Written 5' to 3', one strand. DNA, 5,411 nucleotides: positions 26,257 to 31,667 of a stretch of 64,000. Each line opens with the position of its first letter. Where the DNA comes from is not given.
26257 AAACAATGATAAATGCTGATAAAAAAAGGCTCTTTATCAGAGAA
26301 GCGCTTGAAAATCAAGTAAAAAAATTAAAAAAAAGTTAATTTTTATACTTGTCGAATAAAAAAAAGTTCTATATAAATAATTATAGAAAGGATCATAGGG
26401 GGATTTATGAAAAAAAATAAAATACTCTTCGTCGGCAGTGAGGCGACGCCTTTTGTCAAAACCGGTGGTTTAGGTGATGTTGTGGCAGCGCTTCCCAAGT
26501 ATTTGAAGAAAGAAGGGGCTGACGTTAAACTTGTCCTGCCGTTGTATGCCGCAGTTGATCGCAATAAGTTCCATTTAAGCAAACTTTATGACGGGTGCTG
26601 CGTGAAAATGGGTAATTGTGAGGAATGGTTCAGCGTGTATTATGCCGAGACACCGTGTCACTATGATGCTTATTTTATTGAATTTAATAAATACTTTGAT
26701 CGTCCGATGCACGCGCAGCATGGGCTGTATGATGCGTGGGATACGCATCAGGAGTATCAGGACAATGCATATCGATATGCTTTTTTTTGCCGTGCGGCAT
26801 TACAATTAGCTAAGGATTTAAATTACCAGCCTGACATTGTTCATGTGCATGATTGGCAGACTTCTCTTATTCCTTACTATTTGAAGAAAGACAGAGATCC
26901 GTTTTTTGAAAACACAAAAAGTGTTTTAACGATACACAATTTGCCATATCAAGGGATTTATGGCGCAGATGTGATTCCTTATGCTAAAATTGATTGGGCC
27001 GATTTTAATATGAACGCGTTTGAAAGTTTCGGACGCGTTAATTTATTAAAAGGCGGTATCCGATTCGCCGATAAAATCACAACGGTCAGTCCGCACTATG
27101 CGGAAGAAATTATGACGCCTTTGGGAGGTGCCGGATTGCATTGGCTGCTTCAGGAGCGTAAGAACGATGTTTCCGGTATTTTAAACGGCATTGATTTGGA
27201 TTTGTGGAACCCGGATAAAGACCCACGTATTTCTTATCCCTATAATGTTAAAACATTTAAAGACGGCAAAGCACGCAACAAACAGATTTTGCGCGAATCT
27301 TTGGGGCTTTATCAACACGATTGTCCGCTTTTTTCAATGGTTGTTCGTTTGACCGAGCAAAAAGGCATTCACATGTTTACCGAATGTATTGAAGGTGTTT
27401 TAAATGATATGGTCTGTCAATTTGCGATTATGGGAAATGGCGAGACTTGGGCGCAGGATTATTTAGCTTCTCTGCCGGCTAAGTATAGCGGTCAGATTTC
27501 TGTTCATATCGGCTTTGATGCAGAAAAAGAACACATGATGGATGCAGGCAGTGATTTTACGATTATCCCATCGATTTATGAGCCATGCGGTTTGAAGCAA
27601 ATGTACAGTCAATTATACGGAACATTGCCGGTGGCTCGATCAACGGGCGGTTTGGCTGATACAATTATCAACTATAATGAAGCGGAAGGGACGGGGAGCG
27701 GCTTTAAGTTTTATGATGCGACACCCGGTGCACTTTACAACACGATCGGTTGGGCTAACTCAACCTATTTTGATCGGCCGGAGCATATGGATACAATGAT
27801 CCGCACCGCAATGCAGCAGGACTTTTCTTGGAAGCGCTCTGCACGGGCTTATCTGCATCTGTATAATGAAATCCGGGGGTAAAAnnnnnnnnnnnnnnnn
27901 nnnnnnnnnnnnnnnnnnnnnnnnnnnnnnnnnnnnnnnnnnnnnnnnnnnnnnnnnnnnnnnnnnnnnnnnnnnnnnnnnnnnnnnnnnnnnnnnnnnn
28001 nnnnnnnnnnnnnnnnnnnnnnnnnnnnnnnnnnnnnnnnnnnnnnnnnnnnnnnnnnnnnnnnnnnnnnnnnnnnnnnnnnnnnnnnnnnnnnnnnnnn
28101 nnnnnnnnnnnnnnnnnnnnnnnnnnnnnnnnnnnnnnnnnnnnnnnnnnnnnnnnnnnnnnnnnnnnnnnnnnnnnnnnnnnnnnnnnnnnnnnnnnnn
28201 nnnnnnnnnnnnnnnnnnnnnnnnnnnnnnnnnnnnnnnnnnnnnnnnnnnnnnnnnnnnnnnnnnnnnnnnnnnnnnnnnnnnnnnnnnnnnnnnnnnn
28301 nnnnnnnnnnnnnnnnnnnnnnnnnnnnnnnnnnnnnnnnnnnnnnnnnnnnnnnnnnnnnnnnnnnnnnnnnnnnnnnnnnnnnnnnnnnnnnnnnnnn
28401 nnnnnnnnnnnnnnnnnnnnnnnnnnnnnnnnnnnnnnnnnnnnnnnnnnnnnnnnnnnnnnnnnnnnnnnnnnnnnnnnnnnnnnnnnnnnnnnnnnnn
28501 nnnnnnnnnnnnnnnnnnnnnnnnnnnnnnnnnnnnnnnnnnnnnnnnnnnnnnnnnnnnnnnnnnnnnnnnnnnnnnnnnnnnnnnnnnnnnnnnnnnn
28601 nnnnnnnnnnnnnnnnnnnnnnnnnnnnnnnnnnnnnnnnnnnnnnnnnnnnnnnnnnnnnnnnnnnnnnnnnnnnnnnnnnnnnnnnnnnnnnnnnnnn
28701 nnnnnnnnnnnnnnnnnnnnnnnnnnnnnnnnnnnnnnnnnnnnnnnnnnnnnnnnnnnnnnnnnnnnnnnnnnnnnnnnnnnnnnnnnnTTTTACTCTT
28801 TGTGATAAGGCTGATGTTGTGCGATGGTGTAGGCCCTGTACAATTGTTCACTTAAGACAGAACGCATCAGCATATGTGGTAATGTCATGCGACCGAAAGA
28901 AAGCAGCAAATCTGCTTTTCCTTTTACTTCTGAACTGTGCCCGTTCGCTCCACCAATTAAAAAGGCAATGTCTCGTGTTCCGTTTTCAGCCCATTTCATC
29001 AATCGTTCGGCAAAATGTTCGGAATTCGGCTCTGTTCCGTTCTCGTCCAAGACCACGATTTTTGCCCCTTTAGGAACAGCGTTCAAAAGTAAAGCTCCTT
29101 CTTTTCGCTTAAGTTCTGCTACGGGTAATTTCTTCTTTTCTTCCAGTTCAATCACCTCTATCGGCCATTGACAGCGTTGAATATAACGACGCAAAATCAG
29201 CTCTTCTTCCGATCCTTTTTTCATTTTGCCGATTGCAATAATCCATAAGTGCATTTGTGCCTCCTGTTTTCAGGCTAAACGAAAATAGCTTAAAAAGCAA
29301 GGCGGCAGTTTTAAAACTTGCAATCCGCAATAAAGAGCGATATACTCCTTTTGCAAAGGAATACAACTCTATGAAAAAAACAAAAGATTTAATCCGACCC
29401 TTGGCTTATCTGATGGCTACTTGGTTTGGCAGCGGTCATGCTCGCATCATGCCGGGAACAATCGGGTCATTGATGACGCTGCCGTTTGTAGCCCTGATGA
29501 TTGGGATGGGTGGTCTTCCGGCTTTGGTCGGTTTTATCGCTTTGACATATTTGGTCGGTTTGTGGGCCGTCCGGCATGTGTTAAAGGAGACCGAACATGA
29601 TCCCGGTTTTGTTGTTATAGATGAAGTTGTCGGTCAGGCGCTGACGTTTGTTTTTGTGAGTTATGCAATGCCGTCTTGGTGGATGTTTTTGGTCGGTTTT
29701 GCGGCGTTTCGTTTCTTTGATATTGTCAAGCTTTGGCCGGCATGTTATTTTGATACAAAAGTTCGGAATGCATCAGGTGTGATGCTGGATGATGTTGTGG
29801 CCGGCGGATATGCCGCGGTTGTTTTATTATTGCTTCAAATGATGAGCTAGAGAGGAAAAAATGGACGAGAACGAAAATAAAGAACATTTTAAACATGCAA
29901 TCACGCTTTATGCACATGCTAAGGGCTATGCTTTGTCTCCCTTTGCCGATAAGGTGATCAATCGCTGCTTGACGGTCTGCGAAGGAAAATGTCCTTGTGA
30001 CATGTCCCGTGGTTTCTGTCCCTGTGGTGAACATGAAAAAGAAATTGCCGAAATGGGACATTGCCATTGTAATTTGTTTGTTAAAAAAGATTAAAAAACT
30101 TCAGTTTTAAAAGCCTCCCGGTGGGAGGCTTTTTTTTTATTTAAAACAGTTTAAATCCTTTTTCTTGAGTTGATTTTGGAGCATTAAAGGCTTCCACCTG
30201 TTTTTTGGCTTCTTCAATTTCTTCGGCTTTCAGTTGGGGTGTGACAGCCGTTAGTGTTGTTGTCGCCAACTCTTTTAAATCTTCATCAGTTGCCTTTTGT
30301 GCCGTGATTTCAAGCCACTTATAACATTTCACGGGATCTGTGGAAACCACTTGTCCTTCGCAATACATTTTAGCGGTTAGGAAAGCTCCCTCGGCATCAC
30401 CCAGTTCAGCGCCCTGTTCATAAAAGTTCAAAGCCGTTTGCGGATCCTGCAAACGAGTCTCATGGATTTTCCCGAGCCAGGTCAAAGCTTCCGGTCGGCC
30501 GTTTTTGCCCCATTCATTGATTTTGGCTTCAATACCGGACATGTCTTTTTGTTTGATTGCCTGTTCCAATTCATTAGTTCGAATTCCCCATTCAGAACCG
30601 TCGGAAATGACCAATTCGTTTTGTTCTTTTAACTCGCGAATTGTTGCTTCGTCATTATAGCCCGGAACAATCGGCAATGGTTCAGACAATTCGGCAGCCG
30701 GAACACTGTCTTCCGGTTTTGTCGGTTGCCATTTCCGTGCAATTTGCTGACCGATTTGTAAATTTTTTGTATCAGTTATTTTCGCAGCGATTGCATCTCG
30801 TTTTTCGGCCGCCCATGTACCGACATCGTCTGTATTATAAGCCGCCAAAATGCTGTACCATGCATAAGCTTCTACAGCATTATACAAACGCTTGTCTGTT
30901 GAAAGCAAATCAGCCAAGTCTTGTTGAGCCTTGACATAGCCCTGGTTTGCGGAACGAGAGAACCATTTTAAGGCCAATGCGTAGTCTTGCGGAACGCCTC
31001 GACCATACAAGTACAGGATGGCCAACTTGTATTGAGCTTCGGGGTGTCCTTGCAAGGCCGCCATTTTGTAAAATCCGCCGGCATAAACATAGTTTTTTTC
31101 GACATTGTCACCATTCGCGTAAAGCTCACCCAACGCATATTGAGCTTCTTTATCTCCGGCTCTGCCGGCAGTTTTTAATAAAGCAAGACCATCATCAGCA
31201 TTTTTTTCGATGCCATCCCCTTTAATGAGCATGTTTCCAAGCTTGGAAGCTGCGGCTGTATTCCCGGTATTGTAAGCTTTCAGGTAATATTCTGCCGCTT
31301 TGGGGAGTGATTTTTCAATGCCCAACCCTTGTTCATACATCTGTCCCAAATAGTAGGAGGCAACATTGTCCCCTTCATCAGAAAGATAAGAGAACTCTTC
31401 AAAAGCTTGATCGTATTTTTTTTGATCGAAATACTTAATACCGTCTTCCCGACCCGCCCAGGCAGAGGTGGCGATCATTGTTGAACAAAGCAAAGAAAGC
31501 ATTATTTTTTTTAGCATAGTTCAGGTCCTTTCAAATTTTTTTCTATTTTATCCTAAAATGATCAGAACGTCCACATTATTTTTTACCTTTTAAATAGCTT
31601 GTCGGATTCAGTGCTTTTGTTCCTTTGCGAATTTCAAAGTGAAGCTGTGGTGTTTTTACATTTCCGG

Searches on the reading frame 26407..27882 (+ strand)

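Call 30: search_protein_families(library=ncbifam, proteins=[window:26407-27882:+], max_evalue=0.00001)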
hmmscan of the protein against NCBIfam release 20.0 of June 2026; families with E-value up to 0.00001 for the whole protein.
window:26407-27882:+ (491 aa): 13 families
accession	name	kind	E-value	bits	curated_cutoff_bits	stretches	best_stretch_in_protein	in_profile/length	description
TIGR02095.1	glgA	subfamily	1.3e-154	515.5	328.45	1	5-489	2-477/477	glycogen/starch synthase, ADP-glucose type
NF001903.0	PRK00654.2-2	equivalog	3.7e-144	481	616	1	5-489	2-478/482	glycogen synthase GlgA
NF001899.0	PRK00654.1-2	equivalog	7.8e-139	463.1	459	1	5-489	2-475/478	glycogen synthase GlgA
NF001898.0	PRK00654.1-1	equivalog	6.1e-136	453.8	603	1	5-489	2-475/477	glycogen synthase GlgA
NF010699.0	PRK14099.1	equivalog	7e-113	377.7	762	1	1-489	1-479/485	glycogen synthase GlgA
NF001901.0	PRK00654.1-5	equivalog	3.8e-111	372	649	1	2-489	22-491/502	glycogen synthase GlgA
NF001906.0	PRK00654.2-5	equivalog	1.9e-109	366.8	870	1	4-488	6-482/485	glycogen synthase GlgA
NF001905.0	PRK00654.2-4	subfamily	5.8e-108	361.5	560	1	6-490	3-487/489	glycogen synthase GlgA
NF001900.0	PRK00654.1-3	equivalog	2.9e-100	336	509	1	5-490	2-455/481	glycogen synthase GlgA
NF001902.0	PRK00654.2-1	equivalog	1.1e-89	301.2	845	1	6-490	3-490/492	glycogen synthase GlgA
NF010698.0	PRK14098.1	equivalog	3.9e-87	293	754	1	3-490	5-487/489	starch synthase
NF001904.0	PRK00654.2-3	equivalog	1.3e-67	228.6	577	1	5-488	2-473/475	glycogen synthase GlgA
TIGR02149.1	glgA_Coryne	subfamily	8.4e-10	38.3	302.4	1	108-489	55-390/391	glycogen synthase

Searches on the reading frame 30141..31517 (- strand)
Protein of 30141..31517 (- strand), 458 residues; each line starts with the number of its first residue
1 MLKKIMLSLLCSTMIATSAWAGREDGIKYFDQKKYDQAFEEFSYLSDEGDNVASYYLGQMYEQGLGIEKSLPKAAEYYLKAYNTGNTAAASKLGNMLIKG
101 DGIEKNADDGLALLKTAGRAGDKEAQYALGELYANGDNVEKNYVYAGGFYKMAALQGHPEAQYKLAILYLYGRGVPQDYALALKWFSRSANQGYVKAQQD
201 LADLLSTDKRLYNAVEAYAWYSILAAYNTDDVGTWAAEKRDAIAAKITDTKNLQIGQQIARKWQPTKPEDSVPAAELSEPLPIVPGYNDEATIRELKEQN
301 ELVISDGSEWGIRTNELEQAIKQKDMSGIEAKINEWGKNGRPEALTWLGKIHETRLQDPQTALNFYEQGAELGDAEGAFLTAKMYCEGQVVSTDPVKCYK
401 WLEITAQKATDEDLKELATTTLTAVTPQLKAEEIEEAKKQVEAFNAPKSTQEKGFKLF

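Call 30: search_protein_families(library=ncbifam, proteins=[window:30141-31517:-], max_evalue=0.00001)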
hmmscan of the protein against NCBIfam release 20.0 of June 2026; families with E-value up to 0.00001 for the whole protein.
window:30141-31517:- (458 aa): 4 families
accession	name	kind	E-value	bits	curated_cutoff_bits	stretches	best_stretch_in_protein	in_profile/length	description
NF033786.1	phenyl_MerG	equivalog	2.1e-17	63.8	350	1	103-264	45-211/217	phenylmercury resistance protein MerG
NF038194.1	AlgK_TPR_lipo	equivalog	2.1e-14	53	700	0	50-107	332-389/448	alginate biosynthesis TPR repeat lipoprotein AlgK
NF047621.1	FlgprotMotXVib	equivalog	6.6e-12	45.3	330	1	93-193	78-178/211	flagellar protein MotX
NF045484.1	TransRegExoR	equivalog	6.7e-11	41.9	450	0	149-197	65-113/267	exopolysaccharide production regulator ExoR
